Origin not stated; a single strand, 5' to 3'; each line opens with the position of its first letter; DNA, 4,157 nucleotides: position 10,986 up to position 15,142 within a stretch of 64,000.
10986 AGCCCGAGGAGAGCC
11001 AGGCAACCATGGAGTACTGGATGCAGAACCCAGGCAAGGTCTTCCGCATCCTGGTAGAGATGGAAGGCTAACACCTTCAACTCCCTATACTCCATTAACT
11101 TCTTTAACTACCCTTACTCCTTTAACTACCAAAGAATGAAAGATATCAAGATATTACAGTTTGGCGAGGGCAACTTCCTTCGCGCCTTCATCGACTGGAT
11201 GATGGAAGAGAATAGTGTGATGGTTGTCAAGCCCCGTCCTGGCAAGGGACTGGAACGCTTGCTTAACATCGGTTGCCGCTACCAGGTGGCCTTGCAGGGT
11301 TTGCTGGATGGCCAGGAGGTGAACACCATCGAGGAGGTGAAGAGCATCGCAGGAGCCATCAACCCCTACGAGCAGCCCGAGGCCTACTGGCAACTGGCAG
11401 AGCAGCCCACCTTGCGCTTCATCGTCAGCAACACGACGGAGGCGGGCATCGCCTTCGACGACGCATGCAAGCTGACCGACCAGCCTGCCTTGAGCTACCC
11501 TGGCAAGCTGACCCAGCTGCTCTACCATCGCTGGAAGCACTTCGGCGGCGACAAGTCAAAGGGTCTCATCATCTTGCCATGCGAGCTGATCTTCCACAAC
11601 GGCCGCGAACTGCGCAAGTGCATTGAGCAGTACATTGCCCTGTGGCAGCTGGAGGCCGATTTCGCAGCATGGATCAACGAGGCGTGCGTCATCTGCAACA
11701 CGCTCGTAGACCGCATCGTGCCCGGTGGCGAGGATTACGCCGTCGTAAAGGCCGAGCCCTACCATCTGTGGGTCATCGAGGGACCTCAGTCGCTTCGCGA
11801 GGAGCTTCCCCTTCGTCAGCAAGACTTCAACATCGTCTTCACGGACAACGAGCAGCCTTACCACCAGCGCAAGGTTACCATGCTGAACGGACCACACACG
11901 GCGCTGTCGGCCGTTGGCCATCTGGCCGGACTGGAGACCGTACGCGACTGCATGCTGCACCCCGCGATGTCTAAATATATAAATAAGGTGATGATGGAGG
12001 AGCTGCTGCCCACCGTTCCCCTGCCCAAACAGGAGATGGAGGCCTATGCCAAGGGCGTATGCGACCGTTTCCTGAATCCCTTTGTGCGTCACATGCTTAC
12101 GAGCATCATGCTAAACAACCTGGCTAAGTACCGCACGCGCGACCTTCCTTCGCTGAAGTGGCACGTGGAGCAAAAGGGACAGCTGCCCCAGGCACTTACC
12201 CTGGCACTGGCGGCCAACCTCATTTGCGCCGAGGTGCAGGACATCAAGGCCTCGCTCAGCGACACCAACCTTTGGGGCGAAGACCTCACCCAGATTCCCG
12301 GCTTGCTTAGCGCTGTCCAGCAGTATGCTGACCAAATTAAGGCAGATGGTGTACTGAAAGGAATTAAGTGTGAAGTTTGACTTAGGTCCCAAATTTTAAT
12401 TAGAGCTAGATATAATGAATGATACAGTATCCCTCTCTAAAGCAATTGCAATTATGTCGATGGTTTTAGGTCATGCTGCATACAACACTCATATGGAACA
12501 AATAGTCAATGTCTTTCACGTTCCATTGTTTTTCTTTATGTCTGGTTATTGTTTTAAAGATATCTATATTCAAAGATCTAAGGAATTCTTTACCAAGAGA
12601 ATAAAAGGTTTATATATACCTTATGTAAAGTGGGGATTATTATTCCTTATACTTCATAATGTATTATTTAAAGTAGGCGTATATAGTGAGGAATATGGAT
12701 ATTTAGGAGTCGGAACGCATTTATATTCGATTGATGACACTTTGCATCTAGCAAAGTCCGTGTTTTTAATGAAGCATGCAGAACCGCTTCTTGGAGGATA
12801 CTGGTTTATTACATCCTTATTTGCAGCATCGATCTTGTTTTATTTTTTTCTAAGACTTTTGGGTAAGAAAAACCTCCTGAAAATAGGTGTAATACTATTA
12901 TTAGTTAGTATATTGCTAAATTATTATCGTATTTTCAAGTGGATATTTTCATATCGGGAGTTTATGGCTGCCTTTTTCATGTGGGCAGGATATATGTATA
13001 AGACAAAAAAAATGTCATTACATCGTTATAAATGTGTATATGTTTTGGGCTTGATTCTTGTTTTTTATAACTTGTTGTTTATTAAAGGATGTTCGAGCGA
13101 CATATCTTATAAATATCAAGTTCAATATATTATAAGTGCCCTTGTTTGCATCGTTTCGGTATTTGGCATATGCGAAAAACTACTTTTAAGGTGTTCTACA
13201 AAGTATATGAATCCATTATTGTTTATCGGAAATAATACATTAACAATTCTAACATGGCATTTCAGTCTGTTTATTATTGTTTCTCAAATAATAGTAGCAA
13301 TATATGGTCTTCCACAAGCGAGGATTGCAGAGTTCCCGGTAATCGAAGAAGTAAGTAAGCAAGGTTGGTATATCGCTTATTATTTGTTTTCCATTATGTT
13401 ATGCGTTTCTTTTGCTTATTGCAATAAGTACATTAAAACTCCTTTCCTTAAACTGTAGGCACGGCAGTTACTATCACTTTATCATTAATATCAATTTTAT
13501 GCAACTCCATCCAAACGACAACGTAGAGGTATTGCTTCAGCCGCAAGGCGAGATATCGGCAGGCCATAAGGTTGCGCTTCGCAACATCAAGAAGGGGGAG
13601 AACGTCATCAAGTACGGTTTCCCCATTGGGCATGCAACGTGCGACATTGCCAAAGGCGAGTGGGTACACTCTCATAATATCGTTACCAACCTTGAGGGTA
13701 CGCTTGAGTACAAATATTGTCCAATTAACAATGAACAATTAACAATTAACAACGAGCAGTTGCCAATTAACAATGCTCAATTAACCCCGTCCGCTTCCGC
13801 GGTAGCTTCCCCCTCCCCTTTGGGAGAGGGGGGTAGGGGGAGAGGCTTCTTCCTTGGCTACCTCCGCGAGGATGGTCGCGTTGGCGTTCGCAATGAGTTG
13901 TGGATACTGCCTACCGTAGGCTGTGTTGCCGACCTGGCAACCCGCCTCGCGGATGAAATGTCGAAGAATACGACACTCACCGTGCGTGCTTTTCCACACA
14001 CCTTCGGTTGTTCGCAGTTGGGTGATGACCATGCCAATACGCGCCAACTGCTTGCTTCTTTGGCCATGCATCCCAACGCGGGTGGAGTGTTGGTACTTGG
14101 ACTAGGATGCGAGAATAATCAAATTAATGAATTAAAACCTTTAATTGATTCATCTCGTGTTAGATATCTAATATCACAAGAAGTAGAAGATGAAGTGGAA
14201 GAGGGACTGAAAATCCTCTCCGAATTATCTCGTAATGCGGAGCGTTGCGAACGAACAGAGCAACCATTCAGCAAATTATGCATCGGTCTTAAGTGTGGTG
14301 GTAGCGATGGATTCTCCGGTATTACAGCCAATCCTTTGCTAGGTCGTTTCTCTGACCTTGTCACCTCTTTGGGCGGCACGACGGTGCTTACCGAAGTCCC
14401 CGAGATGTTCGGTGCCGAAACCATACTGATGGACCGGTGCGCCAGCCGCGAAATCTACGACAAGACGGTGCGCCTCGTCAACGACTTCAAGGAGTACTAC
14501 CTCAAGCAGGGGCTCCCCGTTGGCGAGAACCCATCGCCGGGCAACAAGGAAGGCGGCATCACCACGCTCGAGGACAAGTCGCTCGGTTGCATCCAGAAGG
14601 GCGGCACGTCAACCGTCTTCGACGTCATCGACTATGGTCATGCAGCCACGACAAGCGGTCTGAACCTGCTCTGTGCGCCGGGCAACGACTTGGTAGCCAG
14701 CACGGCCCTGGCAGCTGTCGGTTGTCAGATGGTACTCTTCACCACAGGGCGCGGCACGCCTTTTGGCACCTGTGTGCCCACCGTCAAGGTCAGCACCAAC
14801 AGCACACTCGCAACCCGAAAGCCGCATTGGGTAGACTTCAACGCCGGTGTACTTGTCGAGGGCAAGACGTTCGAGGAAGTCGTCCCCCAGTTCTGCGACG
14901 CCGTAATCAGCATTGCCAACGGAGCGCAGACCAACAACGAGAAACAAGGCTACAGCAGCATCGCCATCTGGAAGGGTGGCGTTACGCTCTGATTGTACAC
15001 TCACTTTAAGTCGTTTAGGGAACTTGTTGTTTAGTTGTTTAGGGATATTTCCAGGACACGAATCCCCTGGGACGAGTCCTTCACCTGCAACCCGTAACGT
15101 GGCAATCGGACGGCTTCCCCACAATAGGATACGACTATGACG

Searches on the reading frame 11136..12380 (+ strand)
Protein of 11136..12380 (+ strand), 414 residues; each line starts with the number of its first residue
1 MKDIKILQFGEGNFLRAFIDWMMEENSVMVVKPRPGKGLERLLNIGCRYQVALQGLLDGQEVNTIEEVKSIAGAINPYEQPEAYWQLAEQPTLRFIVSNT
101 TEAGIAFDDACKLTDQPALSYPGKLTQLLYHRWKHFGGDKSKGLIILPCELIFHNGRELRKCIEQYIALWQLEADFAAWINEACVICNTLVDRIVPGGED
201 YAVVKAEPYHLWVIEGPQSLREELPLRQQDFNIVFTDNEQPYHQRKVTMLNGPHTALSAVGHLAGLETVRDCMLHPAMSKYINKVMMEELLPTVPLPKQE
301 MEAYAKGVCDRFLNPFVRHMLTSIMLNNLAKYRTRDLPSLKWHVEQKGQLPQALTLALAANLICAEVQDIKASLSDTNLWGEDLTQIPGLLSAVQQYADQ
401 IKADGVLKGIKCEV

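Call 81: search_protein_families(library=pfam, proteins=[window:11136-12380:+], max_evalue=0.0001)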
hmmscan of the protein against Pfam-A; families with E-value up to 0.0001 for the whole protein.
window:11136-12380:+ (414 aa): 2 families
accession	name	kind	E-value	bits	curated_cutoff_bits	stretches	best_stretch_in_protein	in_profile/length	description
PF01232.29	Mannitol_dh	-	4.7e-32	112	27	1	5-226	2-197/199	Mannitol dehydrogenase Rossmann domain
PF08125.19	Mannitol_dh_C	-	3.2e-31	108.8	30.7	1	240-360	3-123/190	Mannitol dehydrogenase C-terminal domain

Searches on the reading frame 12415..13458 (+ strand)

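Call 81: search_protein_families(library=pfam, proteins=[window:12415-13458:+], max_evalue=0.0001)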
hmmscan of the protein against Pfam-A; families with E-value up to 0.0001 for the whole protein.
window:12415-13458:+ (347 aa): 1 family
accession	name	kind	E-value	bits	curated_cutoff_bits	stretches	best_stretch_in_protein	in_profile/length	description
PF01757.29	Acyl_transf_3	-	8.1e-26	91.3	31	1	7-333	6-324/326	Acyltransferase domain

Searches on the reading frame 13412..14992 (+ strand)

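Call 81: search_protein_families(library=pfam, proteins=[window:13412-14992:+], max_evalue=0.0001)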
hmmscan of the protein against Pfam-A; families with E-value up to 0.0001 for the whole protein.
window:13412-14992:+ (526 aa): 3 families
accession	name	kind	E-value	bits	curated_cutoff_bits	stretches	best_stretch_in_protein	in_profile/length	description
PF20629.2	GD_AH_C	-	7.7e-98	327.1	26.8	1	287-524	2-241/242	D-galactarate/Altronate dehydratase, C-terminal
PF04295.18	GD_AH_second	-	6.8e-42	143.2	27.3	1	149-276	1-135/136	D-galactarate dehydratase/Altronate hydrolase, second domain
PF08666.17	SAF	-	1.5e-05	25.9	21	1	52-91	30-63/63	SAF domain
